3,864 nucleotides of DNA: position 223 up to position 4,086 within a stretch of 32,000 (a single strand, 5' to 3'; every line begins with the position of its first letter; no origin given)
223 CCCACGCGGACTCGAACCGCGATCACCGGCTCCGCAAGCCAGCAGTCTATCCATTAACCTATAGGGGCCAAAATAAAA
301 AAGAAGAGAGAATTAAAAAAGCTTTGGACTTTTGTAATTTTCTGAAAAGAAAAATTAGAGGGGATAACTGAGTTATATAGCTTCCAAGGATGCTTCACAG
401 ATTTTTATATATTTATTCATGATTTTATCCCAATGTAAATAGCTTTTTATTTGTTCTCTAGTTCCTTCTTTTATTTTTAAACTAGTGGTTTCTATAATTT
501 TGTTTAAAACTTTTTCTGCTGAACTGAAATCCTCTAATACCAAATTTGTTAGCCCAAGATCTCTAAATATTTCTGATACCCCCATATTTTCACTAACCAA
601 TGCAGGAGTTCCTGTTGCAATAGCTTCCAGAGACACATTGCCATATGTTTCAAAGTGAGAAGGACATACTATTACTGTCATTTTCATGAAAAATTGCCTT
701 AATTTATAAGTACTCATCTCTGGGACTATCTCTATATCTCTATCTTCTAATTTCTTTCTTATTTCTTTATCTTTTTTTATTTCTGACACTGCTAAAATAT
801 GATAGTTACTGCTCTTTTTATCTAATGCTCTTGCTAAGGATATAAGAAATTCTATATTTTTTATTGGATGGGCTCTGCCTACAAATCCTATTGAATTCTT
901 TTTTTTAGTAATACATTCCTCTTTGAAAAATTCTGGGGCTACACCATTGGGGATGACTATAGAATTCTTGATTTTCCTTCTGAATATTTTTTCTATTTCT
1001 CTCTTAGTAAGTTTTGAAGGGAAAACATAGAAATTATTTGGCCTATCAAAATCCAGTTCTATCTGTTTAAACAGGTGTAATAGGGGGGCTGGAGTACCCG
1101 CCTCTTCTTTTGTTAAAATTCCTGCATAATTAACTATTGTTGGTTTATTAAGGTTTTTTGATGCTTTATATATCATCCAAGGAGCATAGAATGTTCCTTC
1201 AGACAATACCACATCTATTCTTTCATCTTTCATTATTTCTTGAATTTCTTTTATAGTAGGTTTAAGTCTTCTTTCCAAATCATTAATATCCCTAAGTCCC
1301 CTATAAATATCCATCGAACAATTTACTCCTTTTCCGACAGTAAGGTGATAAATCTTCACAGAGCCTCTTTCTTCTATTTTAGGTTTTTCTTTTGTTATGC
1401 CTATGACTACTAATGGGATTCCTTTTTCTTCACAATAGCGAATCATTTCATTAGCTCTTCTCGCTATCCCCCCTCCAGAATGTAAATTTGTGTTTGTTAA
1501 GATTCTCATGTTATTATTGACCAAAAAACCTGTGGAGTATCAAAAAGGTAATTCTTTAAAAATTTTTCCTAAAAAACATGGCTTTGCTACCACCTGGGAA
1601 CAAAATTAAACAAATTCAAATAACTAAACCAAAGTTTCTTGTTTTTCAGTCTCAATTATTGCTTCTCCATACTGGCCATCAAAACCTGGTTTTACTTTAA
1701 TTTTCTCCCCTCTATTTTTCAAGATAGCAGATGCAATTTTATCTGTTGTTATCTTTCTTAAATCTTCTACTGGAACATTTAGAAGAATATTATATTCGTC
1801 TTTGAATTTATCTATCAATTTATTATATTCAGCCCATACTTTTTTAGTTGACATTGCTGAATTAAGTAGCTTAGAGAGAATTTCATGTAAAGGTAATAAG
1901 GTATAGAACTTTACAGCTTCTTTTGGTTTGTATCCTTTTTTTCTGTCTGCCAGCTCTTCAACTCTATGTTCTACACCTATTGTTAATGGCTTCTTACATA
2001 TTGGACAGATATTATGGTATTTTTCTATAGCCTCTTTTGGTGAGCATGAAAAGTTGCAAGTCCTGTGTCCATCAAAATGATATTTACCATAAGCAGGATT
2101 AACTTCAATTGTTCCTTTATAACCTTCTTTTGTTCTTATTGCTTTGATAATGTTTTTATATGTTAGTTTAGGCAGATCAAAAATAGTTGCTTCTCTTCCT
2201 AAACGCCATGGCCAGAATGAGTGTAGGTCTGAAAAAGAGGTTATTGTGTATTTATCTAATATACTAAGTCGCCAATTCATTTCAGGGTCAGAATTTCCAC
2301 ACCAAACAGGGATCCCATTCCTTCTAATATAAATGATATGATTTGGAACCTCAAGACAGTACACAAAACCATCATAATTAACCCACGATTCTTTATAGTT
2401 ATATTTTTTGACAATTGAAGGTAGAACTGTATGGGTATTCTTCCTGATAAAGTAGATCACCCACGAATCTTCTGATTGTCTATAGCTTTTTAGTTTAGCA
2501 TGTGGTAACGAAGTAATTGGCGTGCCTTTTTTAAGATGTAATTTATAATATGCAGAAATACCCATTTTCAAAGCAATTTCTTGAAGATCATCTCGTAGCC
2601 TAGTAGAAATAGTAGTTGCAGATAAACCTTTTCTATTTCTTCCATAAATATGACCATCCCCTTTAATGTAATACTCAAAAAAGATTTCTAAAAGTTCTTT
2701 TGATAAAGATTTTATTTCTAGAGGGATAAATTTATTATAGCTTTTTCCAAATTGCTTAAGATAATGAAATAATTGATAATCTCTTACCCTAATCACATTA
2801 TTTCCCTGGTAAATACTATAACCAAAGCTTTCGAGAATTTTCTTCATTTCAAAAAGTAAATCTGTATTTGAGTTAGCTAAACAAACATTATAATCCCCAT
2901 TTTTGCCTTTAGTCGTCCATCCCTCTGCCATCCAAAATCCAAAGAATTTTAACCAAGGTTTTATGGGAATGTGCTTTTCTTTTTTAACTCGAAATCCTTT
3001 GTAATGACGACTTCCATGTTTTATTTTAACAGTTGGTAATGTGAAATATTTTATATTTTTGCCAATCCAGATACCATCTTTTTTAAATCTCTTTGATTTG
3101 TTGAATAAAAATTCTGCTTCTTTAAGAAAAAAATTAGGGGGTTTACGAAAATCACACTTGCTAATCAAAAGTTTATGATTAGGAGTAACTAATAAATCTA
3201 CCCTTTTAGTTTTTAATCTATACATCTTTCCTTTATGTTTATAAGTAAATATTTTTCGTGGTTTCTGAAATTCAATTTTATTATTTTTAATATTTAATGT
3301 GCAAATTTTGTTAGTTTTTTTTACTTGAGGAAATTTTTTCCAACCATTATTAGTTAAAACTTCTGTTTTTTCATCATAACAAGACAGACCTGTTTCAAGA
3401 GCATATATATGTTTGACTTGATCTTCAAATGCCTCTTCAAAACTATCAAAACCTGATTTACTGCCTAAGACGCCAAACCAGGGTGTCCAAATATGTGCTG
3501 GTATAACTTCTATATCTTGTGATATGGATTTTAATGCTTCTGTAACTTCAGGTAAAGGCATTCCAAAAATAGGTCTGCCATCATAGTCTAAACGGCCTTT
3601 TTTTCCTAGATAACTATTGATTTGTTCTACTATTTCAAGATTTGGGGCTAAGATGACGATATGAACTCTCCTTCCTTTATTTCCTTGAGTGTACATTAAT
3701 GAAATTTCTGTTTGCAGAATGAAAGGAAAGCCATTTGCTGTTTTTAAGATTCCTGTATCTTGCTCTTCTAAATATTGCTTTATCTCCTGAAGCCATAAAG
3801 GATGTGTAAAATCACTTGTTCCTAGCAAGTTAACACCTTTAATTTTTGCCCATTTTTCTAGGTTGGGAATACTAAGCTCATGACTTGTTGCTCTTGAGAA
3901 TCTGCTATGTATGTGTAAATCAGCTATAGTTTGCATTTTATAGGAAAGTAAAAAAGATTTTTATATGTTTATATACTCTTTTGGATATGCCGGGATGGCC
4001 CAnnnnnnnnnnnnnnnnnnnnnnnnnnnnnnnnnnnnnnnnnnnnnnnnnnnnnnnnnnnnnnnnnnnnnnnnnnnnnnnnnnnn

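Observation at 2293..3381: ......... intein splitting the conserved ETGLS/SD motif of endonuclease Q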

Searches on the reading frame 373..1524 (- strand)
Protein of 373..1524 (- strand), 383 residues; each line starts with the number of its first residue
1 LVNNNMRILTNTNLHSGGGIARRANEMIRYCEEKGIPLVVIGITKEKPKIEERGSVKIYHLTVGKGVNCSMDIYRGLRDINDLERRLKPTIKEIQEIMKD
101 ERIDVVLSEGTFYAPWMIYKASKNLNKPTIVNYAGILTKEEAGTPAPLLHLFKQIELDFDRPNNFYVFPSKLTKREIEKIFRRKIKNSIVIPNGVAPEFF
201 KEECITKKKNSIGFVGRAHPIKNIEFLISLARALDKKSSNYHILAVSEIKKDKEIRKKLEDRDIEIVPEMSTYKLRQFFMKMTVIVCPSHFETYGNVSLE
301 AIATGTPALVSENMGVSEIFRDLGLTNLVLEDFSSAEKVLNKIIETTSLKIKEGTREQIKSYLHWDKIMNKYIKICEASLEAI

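Call 53: search_protein_families(library=pfam, proteins=[window:373-1524:-], max_evalue=0.001)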
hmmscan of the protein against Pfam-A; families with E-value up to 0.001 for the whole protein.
window:373-1524:- (383 aa): 5 families
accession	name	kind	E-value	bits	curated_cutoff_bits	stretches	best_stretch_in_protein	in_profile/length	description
PF00534.26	Glycos_transf_1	-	6.3e-17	62.1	26.4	1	198-354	4-160/172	Glycosyl transferases group 1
PF13692.12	Glyco_trans_1_4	-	2e-15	57.7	27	1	210-344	2-137/142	Glycosyl transferases group 1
PF13439.12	Glyco_transf_4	-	1.5e-09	38.6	28.5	1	18-198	2-169/170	Glycosyltransferase Family 4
PF20706.3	GT4-conflict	-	7.5e-09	35.5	26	1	207-325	195-324/385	Family 4 Glycosyltransferase in conflict systems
PF13579.12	Glyco_trans_4_4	-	0.00032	21.5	29.7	1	18-150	1-118/158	Glycosyl transferase 4-like domain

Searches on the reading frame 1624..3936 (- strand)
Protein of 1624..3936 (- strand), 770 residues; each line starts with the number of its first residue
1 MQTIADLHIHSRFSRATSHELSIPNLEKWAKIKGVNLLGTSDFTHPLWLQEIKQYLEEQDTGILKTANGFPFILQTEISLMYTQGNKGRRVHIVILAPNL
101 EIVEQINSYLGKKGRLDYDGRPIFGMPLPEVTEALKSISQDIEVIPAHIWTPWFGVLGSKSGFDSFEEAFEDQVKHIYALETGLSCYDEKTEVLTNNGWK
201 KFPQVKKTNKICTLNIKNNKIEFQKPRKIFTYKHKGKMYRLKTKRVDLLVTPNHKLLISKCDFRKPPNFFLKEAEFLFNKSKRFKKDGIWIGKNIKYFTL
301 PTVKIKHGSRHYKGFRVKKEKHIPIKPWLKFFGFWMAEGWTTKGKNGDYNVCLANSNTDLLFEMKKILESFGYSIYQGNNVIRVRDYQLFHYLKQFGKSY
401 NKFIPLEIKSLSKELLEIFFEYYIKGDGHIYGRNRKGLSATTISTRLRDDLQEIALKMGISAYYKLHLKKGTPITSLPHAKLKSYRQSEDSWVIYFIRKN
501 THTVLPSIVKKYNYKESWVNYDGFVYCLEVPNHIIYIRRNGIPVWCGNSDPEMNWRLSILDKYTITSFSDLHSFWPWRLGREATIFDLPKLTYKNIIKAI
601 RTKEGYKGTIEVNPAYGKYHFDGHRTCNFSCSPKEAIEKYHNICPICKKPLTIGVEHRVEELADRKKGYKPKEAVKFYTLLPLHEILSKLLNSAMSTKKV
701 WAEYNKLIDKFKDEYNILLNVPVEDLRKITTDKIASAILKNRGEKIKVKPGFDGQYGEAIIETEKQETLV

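Call 4: search_protein_families(library=pfam, proteins=[window:1624-3936:-], max_evalue=0.1)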
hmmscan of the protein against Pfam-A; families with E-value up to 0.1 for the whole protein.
window:1624-3936:- (770 aa): 2 families
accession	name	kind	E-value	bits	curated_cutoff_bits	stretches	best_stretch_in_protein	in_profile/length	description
PF14528.11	LAGLIDADG_3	-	1.4e-12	48.1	22.5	2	419-467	6-55/82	LAGLIDADG-like domain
PF14890.11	Intein_splicing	-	1.3e-05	25.5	35.8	1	206-541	18-150/155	Intein splicing domain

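Call 5: search_protein_families(library=ncbifam, proteins=[window:1624-3936:-], max_evalue=0.1)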
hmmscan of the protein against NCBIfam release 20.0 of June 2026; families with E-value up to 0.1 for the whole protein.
window:1624-3936:- (770 aa): 7 families
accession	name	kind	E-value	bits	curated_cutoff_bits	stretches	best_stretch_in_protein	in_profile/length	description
TIGR00375.1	TIGR00375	hypoth_equivalog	3e-48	165.1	326.6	2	549-758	166-373/374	TIGR00375 family protein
NF011303.0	PRK14715.1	equivalog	2.5e-11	41.5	1585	1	285-466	1073-1264/1627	DNA-directed DNA polymerase II large subunit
TIGR01445.1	intein_Nterm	domain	6.7e-05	23.8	24.5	1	186-258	1-83/83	intein N-terminal splicing region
NF005852.0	PRK07773.1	equivalog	0.00047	18.5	780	1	395-471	590-671/886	replicative DNA helicase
NF011491.0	PRK14898.1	equivalog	0.0073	14.4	783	1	332-460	245-380/860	DNA-directed RNA polymerase subunit A''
NF038162.1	RtcB_rel_intein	exception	0.011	13.7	1150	1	184-260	93-173/961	intein-containing RtcB family protein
NF006251.0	PRK08392.1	equivalog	0.044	13.3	212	1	5-58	2-52/216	hypothetical protein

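Call 11: find_homologous_proteins(query=window:1627-3936:-, max_evalue=0.00001)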
Query window:1627-3936:- (770 aa): 7868 proteins with E <= 0.00001 among 8000 candidates; the best 120 are listed.
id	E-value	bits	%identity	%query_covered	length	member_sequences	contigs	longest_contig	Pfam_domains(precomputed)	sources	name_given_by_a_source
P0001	0.0e+0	1800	100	100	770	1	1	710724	PF27218.1,PF14528.12,PF14890.12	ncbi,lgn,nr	ncbi:MAG: hypothetical protein IB618_02420 [Candidatus Pacearchaeota archaeon]|nr:MAG: hypothetical 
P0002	0.0e+0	1190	66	98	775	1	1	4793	PF27218.1,PF14528.12,PF14890.12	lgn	-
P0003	0.0e+0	1175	64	100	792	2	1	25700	PF27218.1,PF14528.12,PF14890.12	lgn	-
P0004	0.0e+0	1175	65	99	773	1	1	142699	PF27218.1,PF14528.12,PF14890.12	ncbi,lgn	-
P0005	0.0e+0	1145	64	99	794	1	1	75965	PF27218.1,PF14528.12,PF14890.12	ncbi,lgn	-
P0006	0.0e+0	1141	63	99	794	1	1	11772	PF27218.1,PF14528.12,PF14890.12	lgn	-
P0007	0.0e+0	1140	63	100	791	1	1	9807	PF27218.1,PF14528.12,PF14890.12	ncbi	-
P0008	0.0e+0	1139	65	99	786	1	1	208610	PF27218.1,PF14528.12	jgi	jgi:PHP family Zn ribbon phosphoesterase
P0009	0.0e+0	1139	63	98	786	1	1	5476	PF27218.1,PF14528.12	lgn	-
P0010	0.0e+0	1137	63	99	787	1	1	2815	PF27218.1,PF14528.12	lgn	-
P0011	0.0e+0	1127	63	100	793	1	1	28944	PF27218.1,PF14528.12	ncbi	-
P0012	0.0e+0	1112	64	99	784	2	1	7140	PF27218.1,PF14528.12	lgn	-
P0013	0.0e+0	1109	63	99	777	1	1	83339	PF27218.1,PF14528.12,PF14890.12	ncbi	-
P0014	0.0e+0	1108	62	99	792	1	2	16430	PF27218.1,PF14528.12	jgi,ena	-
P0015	0.0e+0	1108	62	99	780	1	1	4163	PF27218.1,PF14528.12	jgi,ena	-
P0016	0.0e+0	1107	63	99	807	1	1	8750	PF27218.1,PF14528.12,PF14890.12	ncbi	-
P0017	0.0e+0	1106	64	99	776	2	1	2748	PF27218.1,PF14528.12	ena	-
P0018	0.0e+0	1094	60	100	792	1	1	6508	PF27218.1,PF14528.12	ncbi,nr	ncbi:hypothetical protein HZA99_00950 [Candidatus Woesearchaeota archaeon]|nr:hypothetical protein [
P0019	0.0e+0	1092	64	96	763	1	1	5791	PF27218.1,PF14528.12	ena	-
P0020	0.0e+0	1089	61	98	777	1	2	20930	PF27218.1,PF14528.12,PF14890.12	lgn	-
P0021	0.0e+0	1089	62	99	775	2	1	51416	PF27218.1,PF14528.12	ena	-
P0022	0.0e+0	1084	62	99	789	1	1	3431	PF27218.1,PF14528.12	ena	-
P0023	0.0e+0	1082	61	98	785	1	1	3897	PF27218.1,PF14528.12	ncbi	ncbi:MAG: LAGLIDADG family homing endonuclease [Candidatus Aenigmatarchaeota archaeon]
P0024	0.0e+0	1082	60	99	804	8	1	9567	PF27218.1,PF14528.12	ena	-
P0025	0.0e+0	1080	62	99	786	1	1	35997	PF27218.1,PF14528.12,PF14890.12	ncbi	ncbi:MAG: LAGLIDADG family homing endonuclease [Candidatus Aenigmatarchaeota archaeon]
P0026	0.0e+0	1079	60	100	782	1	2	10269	PF27218.1,PF14528.12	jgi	-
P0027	0.0e+0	1079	61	100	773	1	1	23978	PF27218.1,PF14528.12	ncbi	-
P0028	0.0e+0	1078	61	98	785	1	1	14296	PF27218.1,PF14528.12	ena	-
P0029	0.0e+0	1077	61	99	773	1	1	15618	PF27218.1,PF14528.12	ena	-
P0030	0.0e+0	1075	62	100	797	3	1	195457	PF27218.1,PF14528.12,PF14890.12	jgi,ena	-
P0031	0.0e+0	1073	61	100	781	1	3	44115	PF27218.1,PF14528.12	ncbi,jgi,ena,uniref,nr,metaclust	ncbi:MAG: hypothetical protein COT34_02465 [Candidatus Nealsonbacteria bacterium CG08_land_8_20_14_0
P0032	0.0e+0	1073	61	99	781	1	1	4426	PF27218.1,PF14528.12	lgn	-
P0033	0.0e+0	1073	61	98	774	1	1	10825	PF27218.1,PF14528.12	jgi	jgi:PHP family Zn ribbon phosphoesterase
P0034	0.0e+0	1073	60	99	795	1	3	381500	PF27218.1,PF14528.12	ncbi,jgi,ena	-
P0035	0.0e+0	1071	60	100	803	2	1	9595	PF27218.1,PF14528.12,PF14890.12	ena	-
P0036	0.0e+0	1069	61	100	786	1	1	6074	PF27218.1,PF14528.12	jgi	-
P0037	0.0e+0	1067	61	99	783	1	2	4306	PF27218.1,PF14528.12,PF14890.12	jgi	jgi:PHP family Zn ribbon phosphoesterase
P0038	0.0e+0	1066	57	99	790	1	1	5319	PF27218.1,PF14528.12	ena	-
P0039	0.0e+0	1064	69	87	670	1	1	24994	PF27218.1,PF14528.12,PF14890.12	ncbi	ncbi:MAG: LAGLIDADG family homing endonuclease, partial [Candidatus Woesearchaeota archaeon]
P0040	0.0e+0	1060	61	99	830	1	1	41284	PF27218.1,PF14528.12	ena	-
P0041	0.0e+0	1060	61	99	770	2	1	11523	PF27218.1,PF14528.12,PF14890.12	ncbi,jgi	-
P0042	0.0e+0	1055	60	82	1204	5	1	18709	PF27218.1,PF14528.12,PF14890.12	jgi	-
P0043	0.0e+0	1055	59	100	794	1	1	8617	PF27218.1,PF14528.12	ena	-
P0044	0.0e+0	1055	60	99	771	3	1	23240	PF27218.1,PF14528.12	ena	-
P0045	0.0e+0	1052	58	97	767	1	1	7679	PF27218.1,PF14528.12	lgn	-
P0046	0.0e+0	1052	64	81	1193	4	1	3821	PF07591.16,PF27218.1,PF14528.12,PF13403.12,PF14890.12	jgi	-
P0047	0.0e+0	1048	57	99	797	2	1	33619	PF27218.1,PF14528.12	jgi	jgi:PHP family Zn ribbon phosphoesterase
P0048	0.0e+0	1048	62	96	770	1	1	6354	PF27218.1,PF14528.12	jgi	jgi:PHP family Zn ribbon phosphoesterase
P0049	0.0e+0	1045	58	99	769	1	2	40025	PF27218.1,PF14528.12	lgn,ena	-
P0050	0.0e+0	1044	59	100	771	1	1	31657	PF27218.1,PF14528.12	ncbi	-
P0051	0.0e+0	1043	60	98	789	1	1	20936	PF27218.1,PF14528.12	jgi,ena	-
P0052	0.0e+0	1043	58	100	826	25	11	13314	PF27218.1,PF14528.12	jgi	-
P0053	0.0e+0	1043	59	100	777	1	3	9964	PF27218.1,PF14528.12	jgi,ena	-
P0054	0.0e+0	1042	59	100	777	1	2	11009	PF27218.1,PF14528.12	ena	-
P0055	0.0e+0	1041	60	99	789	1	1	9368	PF27218.1,PF14528.12,PF14890.12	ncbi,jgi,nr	ncbi:MAG: hypothetical protein H3Z53_01020 [archaeon]|nr:hypothetical protein [archaeon]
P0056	0.0e+0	1041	61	99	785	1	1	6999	PF27218.1,PF14528.12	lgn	-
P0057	0.0e+0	1041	61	99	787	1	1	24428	PF27218.1,PF14528.12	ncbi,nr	ncbi:MAG: hypothetical protein HY929_05240 [Euryarchaeota archaeon]|nr:hypothetical protein [Euryarc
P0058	0.0e+0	1038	59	99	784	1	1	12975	PF27218.1,PF14528.12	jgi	-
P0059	0.0e+0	1037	60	100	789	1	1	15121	PF27218.1,PF14528.12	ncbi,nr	ncbi:MAG: hypothetical protein NC899_05150 [Candidatus Omnitrophica bacterium]|nr:hypothetical prote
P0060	0.0e+0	1036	59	99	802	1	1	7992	PF27218.1,PF14528.12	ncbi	ncbi:MAG: LAGLIDADG family homing endonuclease [Candidatus Micrarchaeota archaeon]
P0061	0.0e+0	1035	59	98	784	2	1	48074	PF27218.1,PF14528.12,PF14890.12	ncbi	-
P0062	0.0e+0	1034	59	99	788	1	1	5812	PF27218.1,PF14528.12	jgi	jgi:PHP family Zn ribbon phosphoesterase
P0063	0.0e+0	1034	59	100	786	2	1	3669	PF27218.1,PF14528.12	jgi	-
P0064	0.0e+0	1027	63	81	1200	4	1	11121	PF07591.16,PF27218.1,PF14528.12,PF13403.12,PF14890.12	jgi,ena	-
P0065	0.0e+0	1027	58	99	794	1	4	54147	PF27218.1,PF14528.12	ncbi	ncbi:MAG: LAGLIDADG family homing endonuclease [Candidatus Bathycorpusculaceae bacterium]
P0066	0.0e+0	1026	59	99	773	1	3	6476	PF27218.1,PF14528.12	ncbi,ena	-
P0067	0.0e+0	1026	59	100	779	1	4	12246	PF27218.1,PF14528.12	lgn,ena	-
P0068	0.0e+0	1026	60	99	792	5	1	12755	PF27218.1,PF14528.12,PF14890.12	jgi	-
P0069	0.0e+0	1024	61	99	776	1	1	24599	PF27218.1,PF14528.12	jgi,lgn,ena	-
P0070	0.0e+0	1024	58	99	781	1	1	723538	PF27218.1,PF14528.12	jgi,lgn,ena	-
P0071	0.0e+0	1024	60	96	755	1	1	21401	PF27218.1,PF14528.12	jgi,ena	-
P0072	0.0e+0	1024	60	99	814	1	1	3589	PF27218.1,PF14528.12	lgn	-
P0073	0.0e+0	1023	59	100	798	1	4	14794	PF27218.1,PF14528.12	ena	-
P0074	0.0e+0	1023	59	100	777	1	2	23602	PF27218.1,PF14528.12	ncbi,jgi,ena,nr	ncbi:hypothetical protein KJ841_02785 [Patescibacteria group bacterium]|nr:hypothetical protein [Pat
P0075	0.0e+0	1022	58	97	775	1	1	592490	PF27218.1,PF14528.12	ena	-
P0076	0.0e+0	1021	57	97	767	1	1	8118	PF27218.1,PF14528.12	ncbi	-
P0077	0.0e+0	1021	58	100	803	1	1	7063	PF27218.1,PF14528.12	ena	-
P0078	0.0e+0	1020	58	99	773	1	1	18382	PF27218.1,PF14528.12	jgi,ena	-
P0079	0.0e+0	1020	57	99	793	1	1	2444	PF27218.1,PF14528.12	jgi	jgi:PHP family Zn ribbon phosphoesterase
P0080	0.0e+0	1019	58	98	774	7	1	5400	PF27218.1,PF14528.12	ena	-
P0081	0.0e+0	1018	58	100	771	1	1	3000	PF27218.1,PF14528.12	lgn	-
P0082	0.0e+0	1017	59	100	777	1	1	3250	PF27218.1,PF14528.12,PF14890.12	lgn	-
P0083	0.0e+0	1016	58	100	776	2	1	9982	PF13263.13,PF27218.1,PF14528.12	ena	-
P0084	0.0e+0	1015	58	100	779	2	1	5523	PF27218.1,PF14528.12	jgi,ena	-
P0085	0.0e+0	1015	59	99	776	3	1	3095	PF27218.1,PF14528.12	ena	-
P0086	0.0e+0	1015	59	99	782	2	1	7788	PF27218.1,PF14528.12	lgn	-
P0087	0.0e+0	1014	60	99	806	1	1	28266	PF27218.1,PF14528.12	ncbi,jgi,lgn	-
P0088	0.0e+0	1014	57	99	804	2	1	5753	PF27218.1,PF14528.12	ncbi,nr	ncbi:hypothetical protein KKF25_02425 [Patescibacteria group bacterium]|nr:hypothetical protein [Pat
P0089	0.0e+0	1012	57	100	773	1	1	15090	PF27218.1,PF14528.12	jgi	-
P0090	1.3e-298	1011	59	98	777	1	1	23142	PF27218.1,PF14528.12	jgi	-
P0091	1.6e-298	1010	59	99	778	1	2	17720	PF27218.1,PF14528.12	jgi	-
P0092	2.4e-298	1010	61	85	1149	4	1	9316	PF27218.1,PF14528.12,PF13403.12,PF14890.12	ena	-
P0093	5.4e-298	1008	57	98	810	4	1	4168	PF27218.1,PF14528.12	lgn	-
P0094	1.4e-297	1007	57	100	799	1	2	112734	PF27218.1,PF14528.12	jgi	jgi:PHP family Zn ribbon phosphoesterase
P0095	2.4e-297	1006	58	100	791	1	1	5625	PF27218.1,PF14528.12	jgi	-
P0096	2.6e-297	1006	57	100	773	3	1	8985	PF27218.1,PF14528.12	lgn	-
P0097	3.1e-297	1006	57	100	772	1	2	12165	PF27218.1,PF14528.12,PF14890.12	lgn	-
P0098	3.2e-297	1006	58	98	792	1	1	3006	PF27218.1,PF14528.12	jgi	jgi:PHP family Zn ribbon phosphoesterase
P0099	3.7e-297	1006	58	100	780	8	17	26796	PF27218.1,PF14528.12,PF14890.12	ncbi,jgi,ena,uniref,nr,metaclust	ncbi:MAG: hypothetical protein COX90_02445 [Candidatus Nealsonbacteria bacterium CG_4_10_14_0_2_um_f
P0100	5.7e-297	1005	58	100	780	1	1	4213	PF27218.1,PF14528.12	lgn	-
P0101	6.4e-297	1005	58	99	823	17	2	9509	PF27218.1,PF14528.12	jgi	-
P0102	1.8e-296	1003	58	99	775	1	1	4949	PF27218.1,PF14528.12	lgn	-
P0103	3.4e-296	1003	57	97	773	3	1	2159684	PF27218.1,PF14528.12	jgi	jgi:PHP family Zn ribbon phosphoesterase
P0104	6.3e-296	1002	59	98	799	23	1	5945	PF27218.1,PF14528.12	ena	-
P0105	9.8e-296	1001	57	100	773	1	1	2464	PF27218.1,PF14528.12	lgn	-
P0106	1.1e-295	1001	58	100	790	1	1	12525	PF27218.1,PF14528.12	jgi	-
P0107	1.1e-295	1001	57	98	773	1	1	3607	PF27218.1,PF14528.12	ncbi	-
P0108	2.0e-295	1000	57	100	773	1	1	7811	PF27218.1,PF14528.12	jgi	jgi:PHP family Zn ribbon phosphoesterase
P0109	3.0e-295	999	59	96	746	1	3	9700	PF27218.1,PF14528.12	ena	-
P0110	3.7e-295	999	58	99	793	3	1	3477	PF27218.1,PF14528.12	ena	-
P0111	4.7e-295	999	58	99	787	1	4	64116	PF27218.1,PF14528.12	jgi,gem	-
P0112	1.4e-294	997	58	100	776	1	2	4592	PF27218.1,PF14528.12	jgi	jgi:PHP family Zn ribbon phosphoesterase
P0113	1.6e-294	997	58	97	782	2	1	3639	PF27218.1,PF14528.12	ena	-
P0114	3.8e-294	996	58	100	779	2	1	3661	PF27218.1,PF14528.12,PF14890.12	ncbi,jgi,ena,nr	ncbi:MAG: hypothetical protein DRJ64_06175 [Thermoprotei archaeon]|nr:MAG: hypothetical protein DRJ6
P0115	4.9e-294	995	57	100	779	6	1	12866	PF27218.1,PF14528.12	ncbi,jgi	-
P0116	5.3e-294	995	58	99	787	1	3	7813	PF27218.1,PF14528.12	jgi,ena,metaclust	metaclust:\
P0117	5.7e-294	995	58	99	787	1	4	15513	PF27218.1,PF14528.12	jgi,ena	-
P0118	5.8e-294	995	57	100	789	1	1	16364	PF27218.1,PF14528.12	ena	-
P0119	6.6e-294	995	58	99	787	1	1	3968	PF27218.1,PF14528.12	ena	-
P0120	7.3e-294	995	58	99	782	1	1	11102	PF27218.1,PF14528.12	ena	-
